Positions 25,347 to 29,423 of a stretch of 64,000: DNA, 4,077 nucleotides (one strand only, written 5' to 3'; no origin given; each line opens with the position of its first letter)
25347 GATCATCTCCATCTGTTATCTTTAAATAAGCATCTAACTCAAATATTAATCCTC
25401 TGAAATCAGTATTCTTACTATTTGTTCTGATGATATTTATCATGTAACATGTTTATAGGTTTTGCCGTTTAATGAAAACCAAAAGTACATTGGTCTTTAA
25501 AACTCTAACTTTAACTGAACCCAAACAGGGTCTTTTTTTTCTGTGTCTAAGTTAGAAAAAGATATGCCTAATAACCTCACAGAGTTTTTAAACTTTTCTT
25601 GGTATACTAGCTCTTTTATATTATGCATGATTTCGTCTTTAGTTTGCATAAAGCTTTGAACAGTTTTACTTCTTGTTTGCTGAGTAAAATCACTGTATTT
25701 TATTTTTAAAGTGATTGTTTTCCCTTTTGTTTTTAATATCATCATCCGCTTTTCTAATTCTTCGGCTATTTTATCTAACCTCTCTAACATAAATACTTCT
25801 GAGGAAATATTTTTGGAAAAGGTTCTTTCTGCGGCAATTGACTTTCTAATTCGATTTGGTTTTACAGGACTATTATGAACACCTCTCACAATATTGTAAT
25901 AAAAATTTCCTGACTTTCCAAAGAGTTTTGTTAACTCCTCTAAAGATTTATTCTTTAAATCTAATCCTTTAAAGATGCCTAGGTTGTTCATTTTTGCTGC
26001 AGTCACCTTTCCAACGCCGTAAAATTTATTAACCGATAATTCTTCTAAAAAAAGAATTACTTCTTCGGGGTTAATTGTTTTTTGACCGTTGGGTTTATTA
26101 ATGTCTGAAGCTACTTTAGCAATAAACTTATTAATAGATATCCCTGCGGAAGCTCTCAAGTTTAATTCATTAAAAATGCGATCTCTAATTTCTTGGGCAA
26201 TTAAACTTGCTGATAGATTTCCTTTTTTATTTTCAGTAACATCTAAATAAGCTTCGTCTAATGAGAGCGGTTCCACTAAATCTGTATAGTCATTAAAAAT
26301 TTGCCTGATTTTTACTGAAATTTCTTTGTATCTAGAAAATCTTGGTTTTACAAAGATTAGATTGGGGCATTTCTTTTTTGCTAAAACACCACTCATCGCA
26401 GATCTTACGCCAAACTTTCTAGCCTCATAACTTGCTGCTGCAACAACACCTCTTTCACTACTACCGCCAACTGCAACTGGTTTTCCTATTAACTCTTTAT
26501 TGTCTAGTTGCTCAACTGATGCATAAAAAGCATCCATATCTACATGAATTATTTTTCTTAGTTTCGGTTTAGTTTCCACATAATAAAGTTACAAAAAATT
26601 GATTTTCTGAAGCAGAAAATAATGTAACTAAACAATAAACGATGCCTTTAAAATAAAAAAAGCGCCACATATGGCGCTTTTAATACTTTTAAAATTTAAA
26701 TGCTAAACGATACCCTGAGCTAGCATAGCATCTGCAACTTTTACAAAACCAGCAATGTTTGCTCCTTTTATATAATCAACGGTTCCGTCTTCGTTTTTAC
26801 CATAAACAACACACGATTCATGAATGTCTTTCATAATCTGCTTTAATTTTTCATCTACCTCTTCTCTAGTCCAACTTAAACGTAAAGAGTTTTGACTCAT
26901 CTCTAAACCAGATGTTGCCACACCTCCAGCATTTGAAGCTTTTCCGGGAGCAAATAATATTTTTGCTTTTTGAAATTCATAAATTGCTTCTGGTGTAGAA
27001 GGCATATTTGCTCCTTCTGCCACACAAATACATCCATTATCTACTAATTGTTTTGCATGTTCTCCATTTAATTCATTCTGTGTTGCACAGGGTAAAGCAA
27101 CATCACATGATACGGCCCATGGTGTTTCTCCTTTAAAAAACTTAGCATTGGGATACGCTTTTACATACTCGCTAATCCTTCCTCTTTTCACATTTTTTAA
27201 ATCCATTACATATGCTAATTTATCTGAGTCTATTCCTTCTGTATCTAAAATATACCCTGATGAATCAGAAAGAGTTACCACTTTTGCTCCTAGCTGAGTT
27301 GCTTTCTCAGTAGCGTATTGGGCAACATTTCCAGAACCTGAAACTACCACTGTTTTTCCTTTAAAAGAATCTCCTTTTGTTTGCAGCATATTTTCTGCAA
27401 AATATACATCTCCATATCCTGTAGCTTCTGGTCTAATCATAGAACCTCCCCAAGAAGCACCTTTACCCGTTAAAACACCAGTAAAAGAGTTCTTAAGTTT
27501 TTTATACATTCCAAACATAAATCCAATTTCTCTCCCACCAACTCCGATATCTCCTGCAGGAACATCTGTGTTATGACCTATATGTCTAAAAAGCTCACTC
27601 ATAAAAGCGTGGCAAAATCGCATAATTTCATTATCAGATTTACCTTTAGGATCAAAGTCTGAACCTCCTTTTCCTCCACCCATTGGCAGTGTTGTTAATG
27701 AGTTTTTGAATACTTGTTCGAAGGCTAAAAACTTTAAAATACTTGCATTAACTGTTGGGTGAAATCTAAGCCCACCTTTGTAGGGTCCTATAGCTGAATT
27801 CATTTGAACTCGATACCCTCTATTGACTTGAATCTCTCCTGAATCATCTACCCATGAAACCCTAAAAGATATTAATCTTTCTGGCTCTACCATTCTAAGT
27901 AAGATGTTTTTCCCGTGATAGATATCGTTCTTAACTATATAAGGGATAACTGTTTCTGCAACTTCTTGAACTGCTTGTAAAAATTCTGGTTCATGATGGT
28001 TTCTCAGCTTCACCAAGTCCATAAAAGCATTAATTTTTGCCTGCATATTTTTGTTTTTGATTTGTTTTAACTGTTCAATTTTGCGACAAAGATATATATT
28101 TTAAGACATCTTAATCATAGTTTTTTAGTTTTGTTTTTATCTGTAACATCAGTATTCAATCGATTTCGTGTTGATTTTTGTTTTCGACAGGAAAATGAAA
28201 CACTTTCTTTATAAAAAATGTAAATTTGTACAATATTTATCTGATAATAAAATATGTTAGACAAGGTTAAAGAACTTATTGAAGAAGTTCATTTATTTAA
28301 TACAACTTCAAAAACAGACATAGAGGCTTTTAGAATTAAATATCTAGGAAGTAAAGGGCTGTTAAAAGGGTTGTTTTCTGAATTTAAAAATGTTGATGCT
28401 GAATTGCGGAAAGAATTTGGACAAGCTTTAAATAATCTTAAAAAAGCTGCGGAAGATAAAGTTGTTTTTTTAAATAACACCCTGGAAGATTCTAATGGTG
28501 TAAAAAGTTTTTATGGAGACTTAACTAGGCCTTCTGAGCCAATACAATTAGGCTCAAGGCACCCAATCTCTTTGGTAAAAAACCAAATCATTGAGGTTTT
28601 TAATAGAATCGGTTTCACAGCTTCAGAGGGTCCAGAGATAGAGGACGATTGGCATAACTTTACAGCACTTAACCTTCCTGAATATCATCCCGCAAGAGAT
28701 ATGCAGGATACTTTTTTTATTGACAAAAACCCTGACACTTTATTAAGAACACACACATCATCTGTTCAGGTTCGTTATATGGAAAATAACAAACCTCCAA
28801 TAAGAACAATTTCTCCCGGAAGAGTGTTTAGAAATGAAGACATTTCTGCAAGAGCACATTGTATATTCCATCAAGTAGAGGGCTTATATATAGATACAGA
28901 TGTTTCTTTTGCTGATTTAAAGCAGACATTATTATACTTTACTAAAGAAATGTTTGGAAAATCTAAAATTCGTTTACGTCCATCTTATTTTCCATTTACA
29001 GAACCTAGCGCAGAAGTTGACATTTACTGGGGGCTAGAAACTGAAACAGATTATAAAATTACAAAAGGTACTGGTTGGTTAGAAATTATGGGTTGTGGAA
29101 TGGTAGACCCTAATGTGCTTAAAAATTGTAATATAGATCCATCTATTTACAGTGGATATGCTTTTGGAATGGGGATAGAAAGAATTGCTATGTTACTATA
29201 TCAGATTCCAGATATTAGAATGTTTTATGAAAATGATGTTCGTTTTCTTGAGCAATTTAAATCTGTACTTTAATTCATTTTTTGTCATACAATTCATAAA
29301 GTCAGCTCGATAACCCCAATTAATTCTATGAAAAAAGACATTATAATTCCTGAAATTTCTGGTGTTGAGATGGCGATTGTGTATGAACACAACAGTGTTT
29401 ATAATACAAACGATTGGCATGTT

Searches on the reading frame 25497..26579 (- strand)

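Call 4: search_protein_families(library=pfam, proteins=[window:25497-26579:-])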
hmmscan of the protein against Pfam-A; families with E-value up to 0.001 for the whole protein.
window:25497-26579:- (360 aa): 4 families
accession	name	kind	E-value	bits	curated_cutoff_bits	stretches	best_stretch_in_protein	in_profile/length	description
PF00817.25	IMS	-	2.6e-52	177.1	23.2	1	13-159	1-148/148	impB/mucB/samB family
PF11799.13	IMS_C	-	9.6e-23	81.1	20.7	1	245-348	1-103/109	impB/mucB/samB family C-terminal domain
PF11798.14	IMS_HHH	-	4.3e-08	33.4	24.4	1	171-202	1-32/32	IMS family HHH motif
PF21999.2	IMS_HHH_1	-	5.9e-05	23.9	27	1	188-234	5-52/53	DNA polymerase-iota, thumb domain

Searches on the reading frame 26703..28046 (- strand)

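Call 4: search_protein_families(library=pfam, proteins=[window:26703-28046:-])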
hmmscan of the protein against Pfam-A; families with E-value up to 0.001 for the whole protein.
window:26703-28046:- (447 aa): 2 families
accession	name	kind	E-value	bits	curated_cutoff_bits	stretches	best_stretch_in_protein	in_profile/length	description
PF00208.27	ELFV_dehydrog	-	3.9e-93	312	23.4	1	200-445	1-241/241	Glutamate/Leucine/Phenylalanine/Valine dehydrogenase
PF02812.23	ELFV_dehydrog_N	-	6.3e-52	175.1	25.3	1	55-183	1-129/129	Glu/Leu/Phe/Val dehydrogenase, dimerisation domain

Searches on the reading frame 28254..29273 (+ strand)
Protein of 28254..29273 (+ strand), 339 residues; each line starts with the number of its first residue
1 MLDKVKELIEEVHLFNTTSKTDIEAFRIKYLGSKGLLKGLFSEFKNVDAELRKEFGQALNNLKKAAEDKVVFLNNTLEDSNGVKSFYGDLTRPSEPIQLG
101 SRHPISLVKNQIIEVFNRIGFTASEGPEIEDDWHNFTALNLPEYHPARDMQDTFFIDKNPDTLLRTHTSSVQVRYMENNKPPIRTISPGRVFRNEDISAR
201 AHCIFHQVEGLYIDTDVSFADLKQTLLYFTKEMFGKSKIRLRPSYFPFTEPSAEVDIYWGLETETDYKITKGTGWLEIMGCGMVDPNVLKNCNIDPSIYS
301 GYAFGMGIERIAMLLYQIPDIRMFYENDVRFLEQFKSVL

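Call 4: search_protein_families(library=pfam, proteins=[window:28254-29273:+])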
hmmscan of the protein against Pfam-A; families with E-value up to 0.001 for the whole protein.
window:28254-29273:+ (339 aa): 2 families
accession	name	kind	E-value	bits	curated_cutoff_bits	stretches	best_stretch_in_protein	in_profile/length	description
PF01409.25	tRNA-synt_2d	-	1.2e-98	329.9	19.8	1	89-335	3-246/246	tRNA synthetases class II core domain (F)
PF02912.23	Phe_tRNA-synt_N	-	2.6e-14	53.3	22.3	1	19-70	2-53/69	Aminoacyl tRNA synthetase class II, N-terminal domain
